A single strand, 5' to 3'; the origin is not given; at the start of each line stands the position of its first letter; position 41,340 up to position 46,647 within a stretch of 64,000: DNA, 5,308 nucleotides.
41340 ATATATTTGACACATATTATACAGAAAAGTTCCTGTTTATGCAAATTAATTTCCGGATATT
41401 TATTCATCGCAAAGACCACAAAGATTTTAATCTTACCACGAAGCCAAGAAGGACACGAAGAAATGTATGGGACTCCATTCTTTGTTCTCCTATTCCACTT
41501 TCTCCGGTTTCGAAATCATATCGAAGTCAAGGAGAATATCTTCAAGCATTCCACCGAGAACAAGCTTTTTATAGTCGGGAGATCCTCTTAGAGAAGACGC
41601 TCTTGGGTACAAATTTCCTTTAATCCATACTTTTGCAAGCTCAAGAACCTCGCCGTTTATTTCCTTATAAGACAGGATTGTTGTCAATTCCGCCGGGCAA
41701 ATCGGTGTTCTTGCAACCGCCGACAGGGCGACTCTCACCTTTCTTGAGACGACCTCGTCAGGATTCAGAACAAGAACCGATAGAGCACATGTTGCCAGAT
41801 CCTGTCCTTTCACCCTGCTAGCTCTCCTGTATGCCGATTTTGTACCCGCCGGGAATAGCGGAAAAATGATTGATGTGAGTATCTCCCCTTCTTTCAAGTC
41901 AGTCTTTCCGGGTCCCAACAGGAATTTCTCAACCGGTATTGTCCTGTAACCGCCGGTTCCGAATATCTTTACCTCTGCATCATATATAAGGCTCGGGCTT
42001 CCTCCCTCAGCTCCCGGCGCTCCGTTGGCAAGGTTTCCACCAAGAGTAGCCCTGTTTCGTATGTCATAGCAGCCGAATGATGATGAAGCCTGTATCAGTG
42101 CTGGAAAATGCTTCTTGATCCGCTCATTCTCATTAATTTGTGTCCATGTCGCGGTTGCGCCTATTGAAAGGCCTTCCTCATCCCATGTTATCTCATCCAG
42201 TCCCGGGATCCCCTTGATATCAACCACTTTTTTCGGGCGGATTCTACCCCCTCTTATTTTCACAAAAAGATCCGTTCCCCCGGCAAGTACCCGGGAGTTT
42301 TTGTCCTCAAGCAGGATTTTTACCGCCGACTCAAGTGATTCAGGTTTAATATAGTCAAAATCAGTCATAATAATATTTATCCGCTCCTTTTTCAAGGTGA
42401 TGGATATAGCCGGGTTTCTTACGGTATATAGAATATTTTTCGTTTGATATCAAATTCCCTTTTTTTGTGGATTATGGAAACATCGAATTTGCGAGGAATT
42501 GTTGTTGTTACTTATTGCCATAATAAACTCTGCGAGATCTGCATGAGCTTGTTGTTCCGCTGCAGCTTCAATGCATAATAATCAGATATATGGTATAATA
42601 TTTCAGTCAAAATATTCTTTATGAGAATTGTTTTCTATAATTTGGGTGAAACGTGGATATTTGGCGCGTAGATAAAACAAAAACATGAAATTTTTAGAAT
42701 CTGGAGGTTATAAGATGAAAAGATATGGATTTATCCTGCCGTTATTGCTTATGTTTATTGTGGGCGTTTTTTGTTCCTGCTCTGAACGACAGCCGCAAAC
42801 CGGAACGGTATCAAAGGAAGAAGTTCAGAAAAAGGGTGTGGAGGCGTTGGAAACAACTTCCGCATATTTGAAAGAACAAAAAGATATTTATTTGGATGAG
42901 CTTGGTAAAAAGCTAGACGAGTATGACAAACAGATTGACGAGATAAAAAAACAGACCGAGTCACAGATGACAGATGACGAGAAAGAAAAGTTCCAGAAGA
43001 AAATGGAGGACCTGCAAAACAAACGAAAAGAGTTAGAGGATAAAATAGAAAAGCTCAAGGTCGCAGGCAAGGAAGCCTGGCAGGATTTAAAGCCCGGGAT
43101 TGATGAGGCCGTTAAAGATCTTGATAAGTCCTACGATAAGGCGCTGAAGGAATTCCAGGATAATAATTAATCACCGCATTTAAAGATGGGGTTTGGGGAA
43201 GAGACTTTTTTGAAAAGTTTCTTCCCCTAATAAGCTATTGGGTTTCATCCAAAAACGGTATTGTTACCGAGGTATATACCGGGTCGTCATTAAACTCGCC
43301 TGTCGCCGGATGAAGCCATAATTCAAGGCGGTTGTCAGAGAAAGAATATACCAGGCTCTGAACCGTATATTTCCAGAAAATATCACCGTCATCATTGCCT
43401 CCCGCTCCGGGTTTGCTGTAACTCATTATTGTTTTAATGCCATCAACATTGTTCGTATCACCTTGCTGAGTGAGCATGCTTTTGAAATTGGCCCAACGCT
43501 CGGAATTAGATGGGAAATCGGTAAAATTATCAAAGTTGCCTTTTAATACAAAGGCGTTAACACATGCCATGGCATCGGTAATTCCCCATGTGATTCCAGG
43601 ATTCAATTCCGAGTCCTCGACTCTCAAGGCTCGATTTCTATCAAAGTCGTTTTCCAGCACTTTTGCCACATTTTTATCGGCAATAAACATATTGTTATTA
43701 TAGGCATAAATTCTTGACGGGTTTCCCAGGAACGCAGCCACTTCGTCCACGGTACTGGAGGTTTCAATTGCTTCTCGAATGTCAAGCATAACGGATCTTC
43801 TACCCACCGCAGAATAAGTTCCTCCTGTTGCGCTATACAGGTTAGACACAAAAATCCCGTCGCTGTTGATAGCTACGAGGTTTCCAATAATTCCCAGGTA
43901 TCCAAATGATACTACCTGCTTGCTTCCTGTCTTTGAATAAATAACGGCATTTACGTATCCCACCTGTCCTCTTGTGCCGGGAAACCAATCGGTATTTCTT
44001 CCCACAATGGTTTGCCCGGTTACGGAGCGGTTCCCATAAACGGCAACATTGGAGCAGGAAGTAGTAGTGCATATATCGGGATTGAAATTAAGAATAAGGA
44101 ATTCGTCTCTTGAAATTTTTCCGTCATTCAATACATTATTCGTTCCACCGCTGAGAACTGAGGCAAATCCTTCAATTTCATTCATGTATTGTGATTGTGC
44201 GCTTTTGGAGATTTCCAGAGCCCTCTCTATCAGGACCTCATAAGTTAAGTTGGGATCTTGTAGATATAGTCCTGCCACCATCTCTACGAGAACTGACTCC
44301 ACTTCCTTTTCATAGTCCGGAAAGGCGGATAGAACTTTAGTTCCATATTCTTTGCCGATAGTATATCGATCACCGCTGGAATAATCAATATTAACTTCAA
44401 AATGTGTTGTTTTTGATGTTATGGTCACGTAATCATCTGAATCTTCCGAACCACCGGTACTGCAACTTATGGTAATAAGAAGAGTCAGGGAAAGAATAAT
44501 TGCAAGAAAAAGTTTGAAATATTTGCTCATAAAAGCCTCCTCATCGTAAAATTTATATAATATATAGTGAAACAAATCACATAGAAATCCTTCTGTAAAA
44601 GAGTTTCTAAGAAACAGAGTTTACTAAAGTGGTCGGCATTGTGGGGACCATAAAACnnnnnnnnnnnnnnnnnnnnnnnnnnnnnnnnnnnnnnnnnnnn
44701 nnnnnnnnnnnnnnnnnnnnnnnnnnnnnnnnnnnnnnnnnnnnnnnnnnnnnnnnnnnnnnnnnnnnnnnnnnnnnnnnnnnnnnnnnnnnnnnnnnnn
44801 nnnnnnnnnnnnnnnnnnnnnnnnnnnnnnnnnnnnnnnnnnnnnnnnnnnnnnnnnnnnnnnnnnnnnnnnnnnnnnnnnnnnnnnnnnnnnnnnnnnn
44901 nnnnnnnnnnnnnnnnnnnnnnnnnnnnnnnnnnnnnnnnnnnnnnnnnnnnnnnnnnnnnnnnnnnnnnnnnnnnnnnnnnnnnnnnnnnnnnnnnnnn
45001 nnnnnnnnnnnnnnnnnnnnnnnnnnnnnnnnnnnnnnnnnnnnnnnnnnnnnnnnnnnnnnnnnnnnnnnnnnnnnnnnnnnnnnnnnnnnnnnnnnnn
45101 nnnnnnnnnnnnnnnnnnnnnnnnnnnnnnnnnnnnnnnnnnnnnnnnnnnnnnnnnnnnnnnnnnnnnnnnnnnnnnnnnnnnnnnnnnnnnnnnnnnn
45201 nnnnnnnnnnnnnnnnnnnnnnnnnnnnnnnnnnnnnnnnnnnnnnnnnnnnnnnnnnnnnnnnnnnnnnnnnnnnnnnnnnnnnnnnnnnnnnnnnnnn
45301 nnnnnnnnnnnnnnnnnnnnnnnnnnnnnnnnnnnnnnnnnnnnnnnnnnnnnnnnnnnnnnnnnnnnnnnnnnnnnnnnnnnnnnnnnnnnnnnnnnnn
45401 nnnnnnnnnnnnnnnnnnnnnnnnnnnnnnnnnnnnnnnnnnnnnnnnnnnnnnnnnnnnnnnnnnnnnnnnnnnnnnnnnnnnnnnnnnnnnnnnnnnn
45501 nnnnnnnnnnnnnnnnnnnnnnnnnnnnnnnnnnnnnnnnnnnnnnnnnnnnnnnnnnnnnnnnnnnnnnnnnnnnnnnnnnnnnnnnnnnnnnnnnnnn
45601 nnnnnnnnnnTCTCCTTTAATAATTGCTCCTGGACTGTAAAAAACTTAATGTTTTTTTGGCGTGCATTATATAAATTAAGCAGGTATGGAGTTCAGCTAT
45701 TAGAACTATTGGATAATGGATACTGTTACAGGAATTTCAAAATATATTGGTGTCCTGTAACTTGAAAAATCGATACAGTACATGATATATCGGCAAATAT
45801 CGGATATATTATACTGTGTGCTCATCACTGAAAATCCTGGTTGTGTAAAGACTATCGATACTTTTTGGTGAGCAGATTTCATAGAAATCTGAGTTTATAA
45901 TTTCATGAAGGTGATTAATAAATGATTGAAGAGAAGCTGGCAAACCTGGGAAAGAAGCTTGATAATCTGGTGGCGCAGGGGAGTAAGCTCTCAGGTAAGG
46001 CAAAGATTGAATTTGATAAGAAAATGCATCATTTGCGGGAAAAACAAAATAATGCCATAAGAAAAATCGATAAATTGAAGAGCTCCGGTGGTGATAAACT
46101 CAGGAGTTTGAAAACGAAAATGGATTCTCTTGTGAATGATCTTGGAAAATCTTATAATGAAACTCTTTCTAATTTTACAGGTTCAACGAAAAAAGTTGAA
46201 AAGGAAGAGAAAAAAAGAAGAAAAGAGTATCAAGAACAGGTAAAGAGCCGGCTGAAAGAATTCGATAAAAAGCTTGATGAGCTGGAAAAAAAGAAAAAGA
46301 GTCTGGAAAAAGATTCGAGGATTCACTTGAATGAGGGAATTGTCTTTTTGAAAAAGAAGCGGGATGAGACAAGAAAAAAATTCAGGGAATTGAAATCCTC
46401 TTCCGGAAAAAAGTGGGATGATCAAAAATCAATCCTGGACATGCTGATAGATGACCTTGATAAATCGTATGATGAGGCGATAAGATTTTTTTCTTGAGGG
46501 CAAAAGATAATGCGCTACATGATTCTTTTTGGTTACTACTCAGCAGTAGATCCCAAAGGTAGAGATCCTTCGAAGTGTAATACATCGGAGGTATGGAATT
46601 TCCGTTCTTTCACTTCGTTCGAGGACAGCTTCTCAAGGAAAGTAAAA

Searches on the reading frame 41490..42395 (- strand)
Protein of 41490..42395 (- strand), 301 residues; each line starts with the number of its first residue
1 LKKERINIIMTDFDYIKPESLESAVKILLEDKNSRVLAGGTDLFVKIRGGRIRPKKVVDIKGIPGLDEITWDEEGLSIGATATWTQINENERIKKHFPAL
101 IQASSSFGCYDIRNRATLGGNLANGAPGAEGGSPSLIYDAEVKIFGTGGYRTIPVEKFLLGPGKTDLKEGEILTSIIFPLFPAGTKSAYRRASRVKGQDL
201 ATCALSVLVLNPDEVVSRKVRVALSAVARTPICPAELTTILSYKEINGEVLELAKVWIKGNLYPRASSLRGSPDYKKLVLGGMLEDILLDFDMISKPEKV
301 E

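Call 14: search_protein_families(library=pfam, proteins=[window:41490-42395:-])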
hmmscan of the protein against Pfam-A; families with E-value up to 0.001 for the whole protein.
window:41490-42395:- (301 aa): 2 families
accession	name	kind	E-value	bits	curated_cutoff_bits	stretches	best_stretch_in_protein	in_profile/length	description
PF00941.27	FAD_binding_5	-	4.7e-43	147.4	27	1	12-180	2-169/170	FAD binding domain in molybdopterin dehydrogenase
PF03450.22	CO_deh_flav_C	-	1.5e-10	41.6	25.5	1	188-289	2-100/102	CO dehydrogenase flavoprotein C-terminal domain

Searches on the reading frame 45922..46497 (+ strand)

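Call 40: search_protein_families(library=pfam, proteins=[window:45922-46497:+], max_evalue=0.01)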
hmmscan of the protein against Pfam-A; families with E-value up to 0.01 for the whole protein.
window:45922-46497:+ (191 aa): 3 families
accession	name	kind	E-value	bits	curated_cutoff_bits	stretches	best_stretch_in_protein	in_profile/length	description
PF17407.7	Nrap_D6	-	0.0014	19.2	22.3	0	134-191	22-70/131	Nrap protein domain 6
PF25600.1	TRIM_CC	-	0.0041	17.4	30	0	59-132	14-87/142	TRIM protein coiled-coil region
PF06013.18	WXG100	-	0.0059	17.3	27.3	0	3-53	24-71/86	Proteins of 100 residues with WXG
